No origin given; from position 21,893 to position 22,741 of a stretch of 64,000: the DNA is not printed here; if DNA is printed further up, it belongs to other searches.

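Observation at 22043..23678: Three tandem NMP-kinase paralogs between secY and map; the third lacks the catalytic arginine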

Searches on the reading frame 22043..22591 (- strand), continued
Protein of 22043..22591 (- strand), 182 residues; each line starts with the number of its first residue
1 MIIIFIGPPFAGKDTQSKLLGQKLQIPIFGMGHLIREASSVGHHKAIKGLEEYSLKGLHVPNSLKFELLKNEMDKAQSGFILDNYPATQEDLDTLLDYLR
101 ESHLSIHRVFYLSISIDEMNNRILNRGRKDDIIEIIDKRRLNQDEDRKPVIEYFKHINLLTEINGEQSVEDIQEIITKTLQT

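Call 9: find_homologous_proteins(query=window:22043-22591:-, max_evalue=1e-10)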
Query window:22043-22591:- (182 aa): 145 proteins with E <= 1e-10 among 213 candidates; the best 120 are listed.
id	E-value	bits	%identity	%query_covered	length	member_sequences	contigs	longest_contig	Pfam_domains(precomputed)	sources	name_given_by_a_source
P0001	4.3e-64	233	60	99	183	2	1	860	PF00406.30,PF13207.13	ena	-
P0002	6.5e-64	233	58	99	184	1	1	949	PF00406.30,PF13207.13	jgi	jgi:adenylate kinase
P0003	1.5e-63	232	62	99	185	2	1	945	PF00406.30,PF13207.13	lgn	-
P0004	1.6e-63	232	57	99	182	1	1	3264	PF00406.30,PF13207.13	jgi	jgi:adenylate kinase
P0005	2.7e-63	231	57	99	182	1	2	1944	PF00406.30,PF13207.13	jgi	jgi:adenylate kinase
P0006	7.8e-63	229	57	99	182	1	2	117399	PF00406.30,PF13207.13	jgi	jgi:adenylate kinase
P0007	1.0e-62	229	57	99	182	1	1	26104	PF00406.30,PF13207.13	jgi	jgi:adenylate kinase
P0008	1.4e-62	228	56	99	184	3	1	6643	PF00406.30,PF13207.13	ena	-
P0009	1.6e-62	228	57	99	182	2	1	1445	PF00406.30,PF13207.13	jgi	jgi:adenylate kinase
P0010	1.8e-62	228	57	99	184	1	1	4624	PF00406.30,PF13207.13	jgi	-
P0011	2.4e-62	228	100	60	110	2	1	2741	PF00406.30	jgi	jgi:adenylate kinase family enzyme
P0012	2.6e-62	228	57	99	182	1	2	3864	PF00406.30,PF13207.13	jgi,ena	jgi:adenylate kinase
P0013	2.8e-62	227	57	99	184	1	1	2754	PF00406.30,PF13207.13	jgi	jgi:adenylate kinase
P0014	5.2e-62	227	59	98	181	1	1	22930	PF00406.30,PF13207.13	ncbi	-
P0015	1.1e-61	226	56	99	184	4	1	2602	PF00406.30,PF13207.13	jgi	jgi:adenylate kinase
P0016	1.4e-61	225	57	99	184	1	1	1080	PF00406.30,PF13207.13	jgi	jgi:adenylate kinase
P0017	1.6e-61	225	57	99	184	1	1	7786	PF00406.30,PF13207.13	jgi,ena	-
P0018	2.9e-61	224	57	99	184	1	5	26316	PF00406.30,PF13207.13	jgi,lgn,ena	jgi:adenylate kinase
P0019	4.2e-61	224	56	99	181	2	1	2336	PF00406.30,PF13207.13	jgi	-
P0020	8.0e-61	223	54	99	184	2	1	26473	PF00406.30,PF13207.13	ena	-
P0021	9.7e-61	222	61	98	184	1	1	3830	PF00406.30,PF13207.13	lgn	-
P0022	9.8e-61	222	56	99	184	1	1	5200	PF00406.30,PF13207.13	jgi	jgi:adenylate kinase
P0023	1.9e-60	221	55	99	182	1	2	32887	PF00406.30,PF13207.13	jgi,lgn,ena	jgi:adenylate kinase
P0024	2.6e-60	221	56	99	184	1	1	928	PF00406.30,PF13207.13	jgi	jgi:adenylate kinase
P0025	8.0e-60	219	56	99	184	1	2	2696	PF00406.30,PF13207.13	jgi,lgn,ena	jgi:Adenylate kinase and related kinases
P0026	8.7e-60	219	56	99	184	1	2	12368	PF00406.30,PF13207.13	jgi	jgi:adenylate kinase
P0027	1.2e-59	219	55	99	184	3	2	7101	PF00406.30,PF13207.13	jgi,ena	jgi:adenylate kinase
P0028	1.6e-59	218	58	91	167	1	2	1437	PF00406.30,PF13207.13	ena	-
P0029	1.8e-59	218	57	99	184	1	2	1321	PF00406.30,PF13207.13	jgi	-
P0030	2.3e-59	218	55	99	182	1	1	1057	PF00406.30,PF13207.13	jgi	-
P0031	2.5e-59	218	55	99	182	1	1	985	PF00406.30,PF13207.13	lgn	-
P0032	1.4e-58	215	56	99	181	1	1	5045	PF00406.30,PF13207.13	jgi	jgi:adenylate kinase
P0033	1.7e-58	215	55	100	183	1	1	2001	PF00406.30,PF13671.13,PF13207.13,PF13238.13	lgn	-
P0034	6.0e-58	213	59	88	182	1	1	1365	PF00406.30,PF13671.13,PF13207.13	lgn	-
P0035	7.5e-58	213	60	99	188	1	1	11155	PF00406.30,PF13207.13,PF13238.13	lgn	-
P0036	9.2e-58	213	56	99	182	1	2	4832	PF00406.30,PF13207.13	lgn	-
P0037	1.1e-57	213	54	99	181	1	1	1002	PF00406.30,PF13207.13,PF13238.13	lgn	-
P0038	1.2e-57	212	57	88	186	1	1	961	PF00406.30,PF13207.13,PF13238.13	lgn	-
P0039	1.2e-57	212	59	100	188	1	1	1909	PF00406.30,PF13207.13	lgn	-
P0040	1.9e-57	212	56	99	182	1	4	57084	PF00406.30,PF13207.13,PF13238.13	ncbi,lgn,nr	ncbi:MAG: nucleoside monophosphate kinase [Candidatus Levybacteria bacterium]|nr:nucleoside monophos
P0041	2.8e-57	211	56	99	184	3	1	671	PF00406.30,PF13207.13,PF13238.13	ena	-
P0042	5.5e-57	210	58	100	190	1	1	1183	PF00406.30,PF13207.13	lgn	-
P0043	5.7e-57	210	57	95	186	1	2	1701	PF00406.30,PF13671.13,PF13207.13,PF13238.13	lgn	-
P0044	6.6e-57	210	55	99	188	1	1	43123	PF00406.30,PF13207.13,PF13238.13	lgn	-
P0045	8.4e-57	210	55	99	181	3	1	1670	PF00406.30,PF13207.13,PF13238.13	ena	-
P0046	9.2e-57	209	52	99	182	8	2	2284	PF00406.30,PF13207.13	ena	-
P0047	1.1e-56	209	58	95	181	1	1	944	PF00406.30,PF13207.13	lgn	-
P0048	1.2e-56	209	56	99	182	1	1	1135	PF00406.30,PF13207.13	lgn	-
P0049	1.4e-56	209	61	95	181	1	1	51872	PF00406.30,PF13207.13,PF13238.13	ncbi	-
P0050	1.5e-56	209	54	99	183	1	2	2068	PF00406.30,PF13207.13,PF13238.13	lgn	-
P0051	4.0e-56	207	55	99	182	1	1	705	PF00406.30,PF13207.13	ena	-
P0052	4.6e-56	207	55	100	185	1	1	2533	PF00406.30,PF02223.24,PF13207.13,PF13238.13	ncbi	-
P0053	6.6e-56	207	57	99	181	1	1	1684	PF00406.30,PF13207.13,PF13238.13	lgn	-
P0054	7.8e-56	206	53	99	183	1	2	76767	PF00406.30,PF13207.13,PF13238.13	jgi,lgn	jgi:adenylate kinase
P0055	7.8e-56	206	57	99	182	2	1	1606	PF00406.30,PF13207.13,PF13238.13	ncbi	-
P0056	8.5e-56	206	53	99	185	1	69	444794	PF00406.30,PF13207.13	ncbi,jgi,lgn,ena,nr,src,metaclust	ncbi:MAG: hypothetical protein A2186_00820 [Candidatus Levybacteria bacterium RIFOXYA1_FULL_41_10]|n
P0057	8.9e-56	206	54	99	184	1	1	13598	PF00406.30,PF13207.13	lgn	-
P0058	1.1e-55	206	54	99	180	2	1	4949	PF00406.30,PF13207.13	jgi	jgi:adenylate kinase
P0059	2.2e-55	205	56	99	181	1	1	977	PF00406.30,PF13671.13,PF13207.13,PF13238.13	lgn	-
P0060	4.4e-55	204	57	99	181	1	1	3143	PF00406.30,PF02223.24,PF13207.13,PF13238.13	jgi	-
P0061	5.0e-55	204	53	98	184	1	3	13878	PF00406.30,PF13207.13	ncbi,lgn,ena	ncbi:MAG: nucleoside monophosphate kinase [Patescibacteria group bacterium]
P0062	7.0e-55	203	53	98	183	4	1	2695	PF00406.30,PF13207.13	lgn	-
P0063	8.9e-55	203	57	100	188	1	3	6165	PF00406.30,PF13207.13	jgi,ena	jgi:adenylate kinase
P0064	1.6e-54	202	58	99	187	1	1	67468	PF00406.30,PF13207.13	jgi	jgi:adenylate kinase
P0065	2.3e-54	202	57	98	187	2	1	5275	PF00406.30,PF13207.13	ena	-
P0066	2.5e-54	202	57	99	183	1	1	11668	PF00406.30,PF02223.24,PF13207.13,PF13238.13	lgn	-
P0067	2.9e-54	201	57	100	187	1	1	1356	PF00406.30,PF13207.13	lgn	-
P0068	3.2e-54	201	53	99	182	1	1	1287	PF00406.30,PF13207.13,PF13238.13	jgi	-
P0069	4.9e-54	201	56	99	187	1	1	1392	PF00406.30,PF13207.13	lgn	-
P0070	5.3e-54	201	57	99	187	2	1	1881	PF00406.30,PF13207.13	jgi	-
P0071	5.4e-54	200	53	99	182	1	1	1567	PF00406.30,PF13207.13,PF13238.13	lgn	-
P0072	5.4e-54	200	54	99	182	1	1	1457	PF00406.30,PF13207.13,PF13238.13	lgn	-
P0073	6.3e-54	200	54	99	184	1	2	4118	PF00406.30,PF13207.13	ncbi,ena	-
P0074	7.8e-54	200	55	97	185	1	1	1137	PF00406.30,PF13207.13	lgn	-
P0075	8.8e-54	200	54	99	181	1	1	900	PF00406.30,PF13207.13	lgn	-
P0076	9.5e-54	200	58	97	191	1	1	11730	PF00406.30,PF13207.13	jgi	jgi:adenylate kinase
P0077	1.3e-53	199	51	99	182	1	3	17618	PF00406.30,PF13207.13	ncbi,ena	ncbi:MAG: nucleoside monophosphate kinase [Patescibacteria group bacterium]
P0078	1.5e-53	199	54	99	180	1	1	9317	PF00406.30,PF13207.13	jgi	jgi:adenylate kinase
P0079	1.7e-53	199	56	100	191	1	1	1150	PF00406.30,PF13207.13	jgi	jgi:adenylate kinase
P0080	1.8e-53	199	51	99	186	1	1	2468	PF00406.30,PF13671.13,PF13207.13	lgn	-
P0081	2.5e-53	198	57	99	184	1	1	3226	PF00406.30,PF13207.13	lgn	-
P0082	3.4e-53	198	56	97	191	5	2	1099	PF00406.30,PF13207.13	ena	-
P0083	3.8e-53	198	55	97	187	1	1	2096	PF00406.30,PF13207.13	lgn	-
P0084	3.8e-53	198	53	99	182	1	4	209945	PF00406.30,PF13207.13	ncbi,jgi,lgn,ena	-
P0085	4.9e-53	197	51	99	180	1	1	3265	PF00406.30,PF13207.13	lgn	-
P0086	5.6e-53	197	54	99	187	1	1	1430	PF00406.30,PF13207.13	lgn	-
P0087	6.2e-53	197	56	99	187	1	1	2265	PF00406.30,PF13207.13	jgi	jgi:adenylate kinase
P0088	7.1e-53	197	58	95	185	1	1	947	PF00406.30,PF13207.13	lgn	-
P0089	8.0e-53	197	56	99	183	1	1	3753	PF00406.30,PF13207.13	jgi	jgi:adenylate kinase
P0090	9.6e-53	196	54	99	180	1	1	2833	PF00406.30,PF13207.13,PF13238.13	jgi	jgi:adenylate kinase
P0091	1.0e-52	196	55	99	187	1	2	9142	PF00406.30,PF13207.13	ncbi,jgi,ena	-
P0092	1.1e-52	196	55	99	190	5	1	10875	PF00406.30,PF13207.13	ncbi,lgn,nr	ncbi:MAG: nucleoside monophosphate kinase [Candidatus Levybacteria bacterium]|nr:nucleoside monophos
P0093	1.5e-52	196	53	100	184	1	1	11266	PF00406.30,PF13207.13,PF13238.13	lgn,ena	-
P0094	2.2e-52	195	57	99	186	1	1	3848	PF00406.30,PF13207.13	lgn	-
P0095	2.9e-52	195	54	99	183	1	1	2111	PF00406.30,PF13207.13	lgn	-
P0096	4.0e-52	194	54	99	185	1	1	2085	PF00406.30,PF13207.13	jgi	jgi:adenylate kinase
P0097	5.1e-52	194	55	99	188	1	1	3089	PF00406.30,PF13207.13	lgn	-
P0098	5.2e-52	194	52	99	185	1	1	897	PF00406.30,PF13207.13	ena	-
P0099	5.4e-52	194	53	99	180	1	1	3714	PF00406.30,PF13207.13,PF13238.13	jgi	jgi:adenylate kinase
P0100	7.0e-52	194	55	97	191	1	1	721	PF00406.30,PF13207.13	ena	-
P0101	1.3e-51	193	57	99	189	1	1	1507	PF00406.30,PF13207.13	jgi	jgi:adenylate kinase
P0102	1.5e-51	193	55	99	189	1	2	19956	PF00406.30,PF13207.13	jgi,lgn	jgi:adenylate kinase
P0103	1.9e-51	192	55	99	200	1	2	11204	PF00406.30,PF13207.13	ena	-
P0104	2.1e-51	192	53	98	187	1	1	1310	PF00406.30,PF13207.13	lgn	-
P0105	2.3e-51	192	58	99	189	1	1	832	PF00406.30,PF13207.13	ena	-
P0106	2.3e-51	192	52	99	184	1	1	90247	PF00406.30,PF13207.13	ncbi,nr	ncbi:MAG: nucleoside monophosphate kinase [Candidatus Levybacteria bacterium]|nr:nucleoside monophos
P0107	5.0e-51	191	54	99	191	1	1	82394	PF00406.30,PF13207.13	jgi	jgi:adenylate kinase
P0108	5.0e-51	191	55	99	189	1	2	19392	PF00406.30,PF13207.13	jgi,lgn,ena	jgi:adenylate kinase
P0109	6.1e-51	191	50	99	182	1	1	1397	PF00406.30,PF13207.13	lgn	-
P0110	9.3e-51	190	52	100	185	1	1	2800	PF00406.30,PF13207.13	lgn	-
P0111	1.1e-50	190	54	99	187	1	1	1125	PF00406.30,PF13207.13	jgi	-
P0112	1.2e-50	190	53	99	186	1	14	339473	PF00406.30,PF13207.13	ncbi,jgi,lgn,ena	-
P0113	1.3e-50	189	54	99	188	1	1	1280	PF00406.30,PF13207.13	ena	-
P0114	1.9e-50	189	55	97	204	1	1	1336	PF00406.30,PF13207.13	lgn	-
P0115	1.9e-50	189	55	97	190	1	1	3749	PF00406.30,PF13207.13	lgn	-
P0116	2.3e-50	189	55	99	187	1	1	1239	PF00406.30,PF13207.13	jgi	jgi:adenylate kinase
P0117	2.8e-50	188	54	99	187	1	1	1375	PF00406.30,PF13207.13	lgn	-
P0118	4.2e-50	188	52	99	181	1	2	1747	PF00406.30,PF13207.13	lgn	-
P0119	5.6e-50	187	55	99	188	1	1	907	PF00406.30,PF13207.13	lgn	-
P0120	2.1e-49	186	54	99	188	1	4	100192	PF00406.30,PF13207.13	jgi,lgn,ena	-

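Call 14: find_related_loci(query=A1, collection=genome_contigs, flank=4000)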
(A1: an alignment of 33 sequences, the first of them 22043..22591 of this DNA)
Query A1 (182 aa) in genome_contigs; peptide patterns used: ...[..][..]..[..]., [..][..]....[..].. (x = any residue, [..] = any of these).
205 stretches matched a pattern; 162 encode a relative of the query (tblastn E <= 1e-3); the best 80 are kept; 79 distinct loci.
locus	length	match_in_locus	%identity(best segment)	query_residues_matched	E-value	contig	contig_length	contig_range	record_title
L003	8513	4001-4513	58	1-172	9e-65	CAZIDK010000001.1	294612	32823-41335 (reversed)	MAG TPA_asm: uncultured Gammaproteobacteria bacterium isolate SRP302447_co4_23 genome assembly, contig: NODE_116_length_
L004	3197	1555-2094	52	1-180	3e-64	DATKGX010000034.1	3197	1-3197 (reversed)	MAG TPA_asm: Patescibacteria group bacterium isolate SMAG_U14562 k141_3049, whole genome shotgun sequence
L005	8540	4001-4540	56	1-180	1e-63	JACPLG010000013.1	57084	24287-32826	MAG: Candidatus Levyibacteriota bacterium isolate NC_groundwater_515_Ag_S-0.1um_38_10 S35_SO-1_scaffold_36245, whole gen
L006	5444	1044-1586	57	1-180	3e-63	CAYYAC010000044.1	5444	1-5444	MAG TPA_asm: uncultured Gammaproteobacteria bacterium isolate SRP200132_co2_12 genome assembly, contig: NODE_18267_lengt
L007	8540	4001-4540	56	1-180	1e-62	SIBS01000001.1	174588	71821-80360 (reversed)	MAG: Candidatus Levyibacteriota bacterium isolate Baikal-deep-G183 BACOMB-C114, whole genome shotgun sequence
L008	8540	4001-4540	53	2-181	2e-62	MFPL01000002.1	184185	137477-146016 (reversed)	MAG: Candidatus Levybacteria bacterium RIFCSPLOWO2_12_FULL_41_12 rifcsplowo2_12_scaffold_155, whole genome shotgun seque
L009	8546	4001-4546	52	1-182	3e-62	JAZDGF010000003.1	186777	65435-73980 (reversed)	MAG: Candidatus Levyibacteriota bacterium isolate MEGAHIT-group-0.239 k141_212847, whole genome shotgun sequence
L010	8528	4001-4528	57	1-176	7e-62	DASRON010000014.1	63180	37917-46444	MAG TPA_asm: Patescibacteria group bacterium isolate SMAG_U10269 k141_135582, whole genome shotgun sequence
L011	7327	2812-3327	55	1-172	5e-61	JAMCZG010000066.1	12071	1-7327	MAG: Patescibacteria group bacterium isolate FK_Sedi_B_Bin.314 NODE_21192_length_12071_cov_7.21701, whole genome shotgun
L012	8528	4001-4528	54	1-176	1e-59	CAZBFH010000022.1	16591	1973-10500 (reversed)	MAG TPA_asm: uncultured Gammaproteobacteria bacterium isolate SRP342105_co2_162 genome assembly, contig: NODE_3587_lengt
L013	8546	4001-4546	52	1-182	1e-59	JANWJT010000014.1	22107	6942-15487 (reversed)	MAG: Candidatus Microgenomates bacterium isolate CRAIB_MAG74 c_000000076084, whole genome shotgun sequence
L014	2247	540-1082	51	1-181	4e-60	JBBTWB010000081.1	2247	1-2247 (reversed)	MAG: Patescibacteria group bacterium isolate H43-bin061_1 H43_bin061_1_000000000081, whole genome shotgun sequence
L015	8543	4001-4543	54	1-181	6e-59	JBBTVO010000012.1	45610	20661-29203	MAG: Patescibacteria group bacterium isolate H51-bin110_1 H51_bin110_1_000000000012, whole genome shotgun sequence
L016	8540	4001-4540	53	1-180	1e-58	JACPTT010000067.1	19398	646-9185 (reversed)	MAG: Candidatus Levyibacteriota bacterium isolate NC_groundwater_739_Ag_S-0.65um_41_9 S37_SO-6_scaffold_492960, whole ge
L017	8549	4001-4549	54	1-180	2e-57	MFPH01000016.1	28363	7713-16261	MAG: Candidatus Levybacteria bacterium RIFCSPLOWO2_12_FULL_37_14 rifcsplowo2_12_scaffold_1524, whole genome shotgun sequ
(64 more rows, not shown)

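Call 20: search_protein_representatives(alignment_id=A1)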
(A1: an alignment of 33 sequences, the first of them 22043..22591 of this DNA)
Query: 33 sequences, 183 profile positions. Proteins with E-value up to 0.001 (for the whole library): 20220; up to 1e-10: 8543; up to 1e-30: 125. The best 150 are listed.
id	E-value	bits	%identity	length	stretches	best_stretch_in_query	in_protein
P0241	9.2e-111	384.1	-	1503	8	2-179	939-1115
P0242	9.2e-91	318.9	-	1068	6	2-177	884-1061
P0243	1.2e-79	282.7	-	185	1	1-180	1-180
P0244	1.3e-78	279.2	-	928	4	2-174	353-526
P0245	2.2e-75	268.8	-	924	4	2-172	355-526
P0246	1.5e-71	256.3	-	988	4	2-181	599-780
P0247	2.4e-67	242.5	-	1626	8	2-128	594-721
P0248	3.6e-67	242.0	-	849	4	3-174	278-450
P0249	4.0e-64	232.1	-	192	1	1-180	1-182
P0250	1.1e-63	230.6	-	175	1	1-181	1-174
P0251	2.9e-63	229.3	-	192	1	2-180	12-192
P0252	3.8e-63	228.9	-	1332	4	3-179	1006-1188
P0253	1.6e-62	226.8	-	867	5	2-165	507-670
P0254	1.9e-60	220.1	-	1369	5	3-179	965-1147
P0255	7.5e-59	214.9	-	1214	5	3-176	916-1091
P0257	7.8e-57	208.3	-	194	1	1-178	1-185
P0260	5.0e-55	202.4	-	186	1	1-182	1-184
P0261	1.1e-54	201.3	-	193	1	1-180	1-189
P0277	2.7e-46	174.0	-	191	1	1-180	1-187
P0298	8.5e-40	152.8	-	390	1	3-182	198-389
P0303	2.9e-38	147.8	-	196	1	1-182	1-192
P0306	8.8e-37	142.9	-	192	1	2-181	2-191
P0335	2.6e-32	128.4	-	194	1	3-180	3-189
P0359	4.1e-31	124.5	-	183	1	1-178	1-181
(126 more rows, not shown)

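Call 30: list_cluster_members(proteins=[P0243, P0249, P0250, P0251, P0257, P0260, P0261, P0277, P0303, P0306])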
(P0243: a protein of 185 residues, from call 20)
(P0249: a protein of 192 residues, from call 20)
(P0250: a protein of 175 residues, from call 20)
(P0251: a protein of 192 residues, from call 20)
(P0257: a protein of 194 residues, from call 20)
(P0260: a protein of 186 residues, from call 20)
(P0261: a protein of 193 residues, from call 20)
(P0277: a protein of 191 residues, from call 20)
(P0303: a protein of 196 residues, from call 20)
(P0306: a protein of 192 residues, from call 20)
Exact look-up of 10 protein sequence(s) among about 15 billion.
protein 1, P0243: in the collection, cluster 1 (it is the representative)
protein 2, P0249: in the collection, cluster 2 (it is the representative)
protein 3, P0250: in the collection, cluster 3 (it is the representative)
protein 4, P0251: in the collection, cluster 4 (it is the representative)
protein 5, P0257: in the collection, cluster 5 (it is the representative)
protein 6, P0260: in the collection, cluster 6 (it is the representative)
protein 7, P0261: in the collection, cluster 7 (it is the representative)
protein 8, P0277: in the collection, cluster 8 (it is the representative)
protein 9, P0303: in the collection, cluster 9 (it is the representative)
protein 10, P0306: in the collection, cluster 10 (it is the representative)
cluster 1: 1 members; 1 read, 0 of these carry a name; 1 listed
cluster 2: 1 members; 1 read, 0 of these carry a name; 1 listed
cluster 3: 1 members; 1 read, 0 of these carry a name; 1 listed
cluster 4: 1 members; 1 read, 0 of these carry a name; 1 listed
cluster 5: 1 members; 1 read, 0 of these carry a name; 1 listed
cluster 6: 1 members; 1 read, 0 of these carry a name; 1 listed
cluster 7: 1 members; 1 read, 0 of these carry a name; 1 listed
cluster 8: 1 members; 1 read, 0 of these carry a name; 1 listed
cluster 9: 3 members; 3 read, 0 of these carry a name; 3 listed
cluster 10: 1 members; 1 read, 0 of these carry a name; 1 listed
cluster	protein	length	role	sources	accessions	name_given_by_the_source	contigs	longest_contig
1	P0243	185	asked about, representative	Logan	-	-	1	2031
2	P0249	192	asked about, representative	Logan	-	-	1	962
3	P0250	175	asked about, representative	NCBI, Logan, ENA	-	-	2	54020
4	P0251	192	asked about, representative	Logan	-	-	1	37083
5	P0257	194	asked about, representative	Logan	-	-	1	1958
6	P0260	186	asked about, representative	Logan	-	-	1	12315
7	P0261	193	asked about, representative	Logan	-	-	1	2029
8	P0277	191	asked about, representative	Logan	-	-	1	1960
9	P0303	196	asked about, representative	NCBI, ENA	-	-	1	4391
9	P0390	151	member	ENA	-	-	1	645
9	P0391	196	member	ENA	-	-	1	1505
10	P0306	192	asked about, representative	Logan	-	-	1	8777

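Call 31: find_encoding_contigs(protein=P0261, flank=5000, max_places=3)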
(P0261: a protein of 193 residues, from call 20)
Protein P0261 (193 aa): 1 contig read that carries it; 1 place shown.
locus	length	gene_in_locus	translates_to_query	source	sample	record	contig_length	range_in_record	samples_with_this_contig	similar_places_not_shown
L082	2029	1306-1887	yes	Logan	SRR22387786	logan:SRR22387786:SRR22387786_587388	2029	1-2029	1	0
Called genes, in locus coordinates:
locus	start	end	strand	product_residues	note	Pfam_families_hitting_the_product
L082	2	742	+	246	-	?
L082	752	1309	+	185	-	PF00406:ADK, PF02223:Thymidylate_kin (faint), PF13207:AAA_17, PF13238:AAA_18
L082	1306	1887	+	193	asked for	PF00406:ADK, PF13207:AAA_17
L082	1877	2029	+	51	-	?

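Call 32: find_encoding_contigs(protein=P0303, flank=5000, max_places=3)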
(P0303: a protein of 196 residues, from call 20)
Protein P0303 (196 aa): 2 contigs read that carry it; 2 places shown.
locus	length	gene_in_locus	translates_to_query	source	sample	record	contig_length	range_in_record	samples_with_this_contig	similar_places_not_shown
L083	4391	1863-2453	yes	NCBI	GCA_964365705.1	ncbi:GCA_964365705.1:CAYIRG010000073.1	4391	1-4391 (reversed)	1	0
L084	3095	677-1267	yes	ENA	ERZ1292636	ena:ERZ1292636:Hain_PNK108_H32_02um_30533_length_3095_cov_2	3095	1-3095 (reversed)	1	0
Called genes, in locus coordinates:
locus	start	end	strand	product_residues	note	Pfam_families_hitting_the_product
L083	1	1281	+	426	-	?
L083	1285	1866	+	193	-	PF00406:ADK, PF13207:AAA_17, PF13238:AAA_18 (faint)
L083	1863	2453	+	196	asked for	PF00406:ADK, PF13207:AAA_17, PF13238:AAA_18 (weak)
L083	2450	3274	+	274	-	PF00557:Peptidase_M24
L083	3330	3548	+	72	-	PF01176:eIF-1a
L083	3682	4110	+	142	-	PF00416:Ribosomal_S13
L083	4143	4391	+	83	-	?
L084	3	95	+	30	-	?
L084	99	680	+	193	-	PF00406:ADK, PF13207:AAA_17, PF13238:AAA_18 (faint)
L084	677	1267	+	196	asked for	PF00406:ADK, PF13207:AAA_17, PF13238:AAA_18 (weak)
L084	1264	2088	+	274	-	PF00557:Peptidase_M24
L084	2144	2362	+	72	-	PF01176:eIF-1a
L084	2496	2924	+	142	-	PF00416:Ribosomal_S13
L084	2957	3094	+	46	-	?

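Call 33: find_encoding_contigs(protein=P0277, flank=5000, max_places=3)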
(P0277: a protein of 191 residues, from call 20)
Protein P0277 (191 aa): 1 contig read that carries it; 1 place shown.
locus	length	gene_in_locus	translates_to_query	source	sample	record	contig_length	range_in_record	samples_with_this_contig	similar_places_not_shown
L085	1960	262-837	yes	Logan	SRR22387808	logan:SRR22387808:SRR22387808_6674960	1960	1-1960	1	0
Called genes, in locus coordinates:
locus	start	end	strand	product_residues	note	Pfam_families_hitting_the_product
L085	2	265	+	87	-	?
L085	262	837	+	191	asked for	PF00406:ADK, PF13207:AAA_17, PF13238:AAA_18 (weak)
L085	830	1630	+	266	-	PF00557:Peptidase_M24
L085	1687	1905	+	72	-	PF01176:eIF-1a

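Call 40: predict_structure(alignment_id=A1)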
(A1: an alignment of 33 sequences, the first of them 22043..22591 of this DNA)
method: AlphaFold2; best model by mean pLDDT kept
length: 182 residues; sequences in the alignment: 33
mean_pLDDT: 93.1   pTM: 0.88
mean pLDDT of the five models: 93.1, 92.7, 92.7, 91.9, 91.9
residues with pLDDT >= 90: 146; 70-90: 32; 50-70: 4; < 50: 0
segments of 3 or more residues with pLDDT < 50: none
pLDDT, mean of each block of 10 residues (from residue 1): 94 96 95 94 95 89 96 92 96 98 96 93 78 82 92 98 96 97 85
secondary structure, 60 per line:
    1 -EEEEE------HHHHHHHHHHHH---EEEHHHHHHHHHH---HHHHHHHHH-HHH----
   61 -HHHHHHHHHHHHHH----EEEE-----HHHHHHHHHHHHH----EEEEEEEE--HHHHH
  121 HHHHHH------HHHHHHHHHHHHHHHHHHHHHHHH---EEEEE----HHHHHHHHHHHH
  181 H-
elements in order: E2-6 H13-24 E28-30 H31-40 H44-52 H62-75 E80-83 H89-101 E106-113 H116-126 H133-156 E160-164 H169-181

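Call 42: search_protein_families(library=padloc, proteins=[window:22043-22591:-], max_evalue=0.01)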
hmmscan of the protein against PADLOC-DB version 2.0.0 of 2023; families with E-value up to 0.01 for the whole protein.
window:22043-22591:- (182 aa): 1 family
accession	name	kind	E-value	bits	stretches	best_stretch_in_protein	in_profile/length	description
PDLC02911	VakA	-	0.00014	20.5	1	3-177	5-160/163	-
